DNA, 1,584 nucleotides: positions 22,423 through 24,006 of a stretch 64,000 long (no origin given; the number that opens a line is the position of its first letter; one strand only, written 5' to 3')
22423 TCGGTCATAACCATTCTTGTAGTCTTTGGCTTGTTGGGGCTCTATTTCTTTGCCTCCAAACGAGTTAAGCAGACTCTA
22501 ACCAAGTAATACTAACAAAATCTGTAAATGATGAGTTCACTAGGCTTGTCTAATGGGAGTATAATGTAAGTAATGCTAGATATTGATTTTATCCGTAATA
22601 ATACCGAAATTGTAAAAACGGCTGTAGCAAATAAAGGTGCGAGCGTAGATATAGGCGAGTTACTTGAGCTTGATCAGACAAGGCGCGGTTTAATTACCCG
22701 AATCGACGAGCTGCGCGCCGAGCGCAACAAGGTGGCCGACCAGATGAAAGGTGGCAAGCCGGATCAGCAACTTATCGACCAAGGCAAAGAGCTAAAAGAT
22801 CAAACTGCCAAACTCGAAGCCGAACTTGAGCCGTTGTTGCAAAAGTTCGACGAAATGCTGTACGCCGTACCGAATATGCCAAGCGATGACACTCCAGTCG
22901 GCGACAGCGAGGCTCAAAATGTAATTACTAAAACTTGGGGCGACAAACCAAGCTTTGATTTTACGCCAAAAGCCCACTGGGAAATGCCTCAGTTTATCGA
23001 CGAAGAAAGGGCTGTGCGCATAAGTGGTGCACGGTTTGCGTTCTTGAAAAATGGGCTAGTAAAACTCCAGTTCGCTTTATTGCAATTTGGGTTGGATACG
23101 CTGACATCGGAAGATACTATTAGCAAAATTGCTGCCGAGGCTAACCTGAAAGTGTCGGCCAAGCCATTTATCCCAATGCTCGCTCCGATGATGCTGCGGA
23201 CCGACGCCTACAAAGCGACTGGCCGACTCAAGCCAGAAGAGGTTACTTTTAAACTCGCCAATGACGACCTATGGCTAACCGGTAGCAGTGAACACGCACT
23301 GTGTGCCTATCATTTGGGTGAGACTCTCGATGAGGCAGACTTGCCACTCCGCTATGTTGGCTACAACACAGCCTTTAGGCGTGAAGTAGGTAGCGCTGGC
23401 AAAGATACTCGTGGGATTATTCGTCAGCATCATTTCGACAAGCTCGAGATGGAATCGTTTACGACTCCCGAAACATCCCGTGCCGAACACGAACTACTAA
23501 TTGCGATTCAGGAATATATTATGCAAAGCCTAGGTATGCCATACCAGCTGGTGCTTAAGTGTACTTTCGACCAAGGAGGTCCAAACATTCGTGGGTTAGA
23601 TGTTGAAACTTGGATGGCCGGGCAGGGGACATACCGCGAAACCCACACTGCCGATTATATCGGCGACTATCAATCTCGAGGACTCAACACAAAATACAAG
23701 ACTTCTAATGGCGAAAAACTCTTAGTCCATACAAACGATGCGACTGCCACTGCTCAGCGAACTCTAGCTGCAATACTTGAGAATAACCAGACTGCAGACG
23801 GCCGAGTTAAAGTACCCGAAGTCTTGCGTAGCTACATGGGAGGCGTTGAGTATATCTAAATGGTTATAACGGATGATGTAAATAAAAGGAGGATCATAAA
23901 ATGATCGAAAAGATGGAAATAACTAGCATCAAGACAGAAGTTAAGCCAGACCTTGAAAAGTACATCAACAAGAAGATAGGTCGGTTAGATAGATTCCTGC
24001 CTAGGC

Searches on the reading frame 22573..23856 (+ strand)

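Call 61: search_protein_families(library=pfam, proteins=[window:22573-23856:+], max_evalue=0.00001)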
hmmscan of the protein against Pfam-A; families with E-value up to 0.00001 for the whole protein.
window:22573-23856:+ (428 aa): 2 families
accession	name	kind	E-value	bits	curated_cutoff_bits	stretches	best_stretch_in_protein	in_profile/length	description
PF00587.30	tRNA-synt_2b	-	5e-27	95.6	29.3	1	230-405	7-179/179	tRNA synthetase class II core domain (G, H, P, S and T)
PF02403.27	Seryl_tRNA_N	-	4.7e-25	88.4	28.2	1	1-103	1-108/108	Seryl-tRNA synthetase N-terminal domain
